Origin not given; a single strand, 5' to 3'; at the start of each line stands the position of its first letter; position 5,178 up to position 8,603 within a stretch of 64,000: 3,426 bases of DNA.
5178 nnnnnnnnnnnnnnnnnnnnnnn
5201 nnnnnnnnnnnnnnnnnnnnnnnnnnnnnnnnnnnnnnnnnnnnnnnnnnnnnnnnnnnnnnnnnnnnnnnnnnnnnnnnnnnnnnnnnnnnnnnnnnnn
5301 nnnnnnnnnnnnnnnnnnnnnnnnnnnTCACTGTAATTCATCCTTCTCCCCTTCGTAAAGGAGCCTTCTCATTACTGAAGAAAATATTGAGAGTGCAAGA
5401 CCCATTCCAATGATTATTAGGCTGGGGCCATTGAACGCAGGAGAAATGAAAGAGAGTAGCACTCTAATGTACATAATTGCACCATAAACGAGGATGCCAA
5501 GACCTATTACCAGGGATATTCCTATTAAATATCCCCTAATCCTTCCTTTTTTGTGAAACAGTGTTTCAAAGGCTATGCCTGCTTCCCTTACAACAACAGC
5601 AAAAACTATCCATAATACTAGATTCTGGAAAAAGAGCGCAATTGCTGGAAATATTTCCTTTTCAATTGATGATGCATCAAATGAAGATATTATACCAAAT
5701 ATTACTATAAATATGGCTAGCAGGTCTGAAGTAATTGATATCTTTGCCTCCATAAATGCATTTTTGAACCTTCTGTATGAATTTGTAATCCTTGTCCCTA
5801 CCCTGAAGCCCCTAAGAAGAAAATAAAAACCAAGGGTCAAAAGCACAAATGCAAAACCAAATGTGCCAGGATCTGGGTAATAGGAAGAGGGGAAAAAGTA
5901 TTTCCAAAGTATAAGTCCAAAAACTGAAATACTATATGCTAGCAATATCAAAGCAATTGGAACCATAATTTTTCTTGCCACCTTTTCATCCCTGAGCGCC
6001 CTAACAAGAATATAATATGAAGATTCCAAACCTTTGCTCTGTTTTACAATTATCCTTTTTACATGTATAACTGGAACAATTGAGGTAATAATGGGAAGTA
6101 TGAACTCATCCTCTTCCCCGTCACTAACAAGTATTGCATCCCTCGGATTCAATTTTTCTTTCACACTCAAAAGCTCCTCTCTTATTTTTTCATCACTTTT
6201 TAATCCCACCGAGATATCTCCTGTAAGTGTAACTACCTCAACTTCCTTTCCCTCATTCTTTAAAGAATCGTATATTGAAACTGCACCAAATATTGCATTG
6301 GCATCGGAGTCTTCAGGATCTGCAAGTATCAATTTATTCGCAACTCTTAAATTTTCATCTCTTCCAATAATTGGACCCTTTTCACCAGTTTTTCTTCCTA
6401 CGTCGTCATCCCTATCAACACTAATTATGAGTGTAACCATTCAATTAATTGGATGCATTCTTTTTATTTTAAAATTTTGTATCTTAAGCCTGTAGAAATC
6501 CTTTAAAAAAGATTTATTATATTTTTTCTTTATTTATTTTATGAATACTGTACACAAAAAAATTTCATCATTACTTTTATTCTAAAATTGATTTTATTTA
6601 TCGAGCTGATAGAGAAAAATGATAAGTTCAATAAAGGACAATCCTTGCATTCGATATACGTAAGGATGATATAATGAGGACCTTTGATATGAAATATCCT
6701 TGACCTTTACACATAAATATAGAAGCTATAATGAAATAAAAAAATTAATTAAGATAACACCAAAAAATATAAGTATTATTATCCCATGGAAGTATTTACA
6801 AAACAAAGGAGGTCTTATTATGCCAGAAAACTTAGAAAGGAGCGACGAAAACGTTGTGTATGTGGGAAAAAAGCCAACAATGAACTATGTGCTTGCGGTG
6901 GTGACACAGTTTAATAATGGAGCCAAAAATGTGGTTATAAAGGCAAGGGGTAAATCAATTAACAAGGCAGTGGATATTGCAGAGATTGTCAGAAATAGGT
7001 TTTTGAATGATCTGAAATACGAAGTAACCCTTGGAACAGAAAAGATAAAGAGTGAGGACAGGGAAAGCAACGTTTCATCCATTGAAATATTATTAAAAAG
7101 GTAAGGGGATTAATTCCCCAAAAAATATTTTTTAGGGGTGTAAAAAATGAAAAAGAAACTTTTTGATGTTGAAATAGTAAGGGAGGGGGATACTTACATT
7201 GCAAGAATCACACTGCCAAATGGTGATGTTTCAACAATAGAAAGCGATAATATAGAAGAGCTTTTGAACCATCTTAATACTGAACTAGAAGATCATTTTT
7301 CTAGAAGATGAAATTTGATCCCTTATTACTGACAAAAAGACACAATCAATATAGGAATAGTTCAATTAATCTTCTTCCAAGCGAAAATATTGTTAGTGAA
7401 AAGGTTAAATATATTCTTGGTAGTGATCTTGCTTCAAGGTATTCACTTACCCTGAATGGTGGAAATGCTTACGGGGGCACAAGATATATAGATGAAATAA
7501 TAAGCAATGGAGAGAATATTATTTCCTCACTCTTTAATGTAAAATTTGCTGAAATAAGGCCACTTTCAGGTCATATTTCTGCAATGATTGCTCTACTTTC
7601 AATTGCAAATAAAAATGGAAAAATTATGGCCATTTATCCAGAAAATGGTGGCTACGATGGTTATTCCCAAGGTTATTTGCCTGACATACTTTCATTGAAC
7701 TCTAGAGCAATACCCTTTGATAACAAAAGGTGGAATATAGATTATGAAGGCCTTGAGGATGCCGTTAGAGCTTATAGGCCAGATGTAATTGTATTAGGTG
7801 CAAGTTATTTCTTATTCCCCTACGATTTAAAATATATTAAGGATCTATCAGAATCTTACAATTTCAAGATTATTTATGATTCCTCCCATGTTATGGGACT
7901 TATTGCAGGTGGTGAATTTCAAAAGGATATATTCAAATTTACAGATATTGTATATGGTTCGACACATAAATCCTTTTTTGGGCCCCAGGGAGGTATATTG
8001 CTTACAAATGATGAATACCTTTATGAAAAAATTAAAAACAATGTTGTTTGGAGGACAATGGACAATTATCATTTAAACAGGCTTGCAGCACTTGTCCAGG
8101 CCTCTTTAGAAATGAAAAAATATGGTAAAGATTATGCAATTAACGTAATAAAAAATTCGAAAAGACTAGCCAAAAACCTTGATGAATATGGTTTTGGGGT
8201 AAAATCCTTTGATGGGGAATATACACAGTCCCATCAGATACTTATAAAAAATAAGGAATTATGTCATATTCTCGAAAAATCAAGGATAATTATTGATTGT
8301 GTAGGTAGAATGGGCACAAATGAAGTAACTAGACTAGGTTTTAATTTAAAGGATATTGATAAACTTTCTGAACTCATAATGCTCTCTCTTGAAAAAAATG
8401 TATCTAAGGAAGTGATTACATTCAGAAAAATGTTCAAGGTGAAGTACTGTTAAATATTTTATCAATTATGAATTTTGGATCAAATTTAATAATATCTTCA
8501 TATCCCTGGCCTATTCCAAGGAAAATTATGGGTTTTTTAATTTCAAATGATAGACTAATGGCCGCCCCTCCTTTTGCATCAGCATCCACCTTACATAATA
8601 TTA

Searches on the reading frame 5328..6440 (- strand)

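Call 4: search_protein_families(library=pfam, proteins=[window:5328-6440:-], max_evalue=1)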
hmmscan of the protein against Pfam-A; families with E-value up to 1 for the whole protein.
window:5328-6440:- (370 aa): 3 families
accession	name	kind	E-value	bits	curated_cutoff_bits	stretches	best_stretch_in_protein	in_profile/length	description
PF04123.18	DUF373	-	1.3e-96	324.4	28.3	1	3-337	2-320/335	Domain of unknown function (DUF373)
PF13638.12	PIN_4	-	0.16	12.7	21.9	1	52-107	55-113/132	PIN domain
PF20563.3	DUF6773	-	0.26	11.6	27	1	193-285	47-141/163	Family of unknown function (DUF6773)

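Call 5: search_protein_families(library=ncbifam, proteins=[window:5328-6440:-], max_evalue=1)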
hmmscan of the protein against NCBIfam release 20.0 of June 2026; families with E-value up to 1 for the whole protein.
window:5328-6440:- (370 aa): 0 families

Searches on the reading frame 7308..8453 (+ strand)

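Call 4: search_protein_families(library=pfam, proteins=[window:7308-8453:+], max_evalue=1)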
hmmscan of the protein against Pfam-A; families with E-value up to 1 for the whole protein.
window:7308-8453:+ (381 aa): 7 families
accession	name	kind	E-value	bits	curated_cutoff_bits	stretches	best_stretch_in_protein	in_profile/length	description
PF00464.25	SHMT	-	6.7e-39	134.1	27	1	10-314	13-336/399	Serine hydroxymethyltransferase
PF01041.23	DegT_DnrJ_EryC1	-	2.9e-06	27.2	19.8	1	137-243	93-196/360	DegT/DnrJ/EryC1/StrS aminotransferase family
PF01212.27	Beta_elim_lyase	-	0.00039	20.3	27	1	174-312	151-284/288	Beta-eliminating lyase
PF03841.19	SelA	-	0.0091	15.5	22.8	1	197-270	189-263/367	L-seryl-tRNA selenium transferase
PF00155.27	Aminotran_1_2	-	0.02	14.5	19.7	1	171-300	165-299/361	Aminotransferase class I and II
PF11952.13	XTBD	-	0.029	14.5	27.6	1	242-291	16-65/85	XRN-Two Binding Domain, XTBD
PF19244.4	Poly_A_pol_cat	-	0.052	14.2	30.2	1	276-356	44-125/131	Poly(A) polymerase catalytic subunit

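Call 5: search_protein_families(library=ncbifam, proteins=[window:7308-8453:+], max_evalue=1)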
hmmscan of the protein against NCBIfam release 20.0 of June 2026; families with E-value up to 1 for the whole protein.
window:7308-8453:+ (381 aa): 14 families
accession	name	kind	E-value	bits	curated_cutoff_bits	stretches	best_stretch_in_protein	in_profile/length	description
NF000586.1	PRK00011.1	subfamily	9.4e-70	235.4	335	1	9-373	8-398/404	serine hydroxymethyltransferase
TIGR04506.1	F_threo_transal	equivalog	8.5e-42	143.7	650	1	18-370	19-390/609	fluorothreonine transaldolase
NF010094.0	PRK13580.1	equivalog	3.3e-28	98.6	735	2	111-313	176-376/496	glycine hydroxymethyltransferase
TIGR03588.1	PseC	equivalog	6.8e-08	31.8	423.5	1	138-244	100-209/380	UDP-4-amino-4,6-dideoxy-N-acetyl-beta-L-altrosamine transaminase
NF005394.0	PRK06939.1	equivalog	6.7e-05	21.8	460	1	173-301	192-323/397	glycine C-acetyltransferase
NF011936.0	PRK15407.1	equivalog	0.0086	14.8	423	1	138-243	143-245/440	lipopolysaccharide biosynthesis protein RfbH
TIGR01822.1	2am3keto_CoA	equivalog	0.011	14.6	493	1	174-300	189-318/393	glycine C-acetyltransferase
TIGR03576.1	pyridox_MJ0158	hypoth_equivalog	0.014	14.6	304.45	1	212-355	195-334/346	TIGR03576 family pyridoxal phosphate-dependent enzyme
NF008658.2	PRK11658.1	equivalog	0.015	14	631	1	164-244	127-205/379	UDP-4-amino-4-deoxy-L-arabinose aminotransferase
NF047563.1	modulin_PmtR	equivalog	0.033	14.2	200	1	235-358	10-121/125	PSM export ABC transporter transcriptional regulator PmtR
TIGR00474.1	selA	equivalog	0.033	13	267.9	1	197-277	264-345/455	L-seryl-tRNA(Sec) selenium transferase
TIGR04181.1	NHT_00031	hypoth_equivalog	0.06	12.2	420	1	168-243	144-218/359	LegC family aminotransferase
NF009709.0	PRK13238.1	subfamily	0.087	11.6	285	1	204-249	243-290/463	tryptophanase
TIGR04427.1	PLP_DesI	equivalog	0.11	11.5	650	1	161-244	141-223/390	dTDP-4-dehydro-6-deoxyglucose aminotransferase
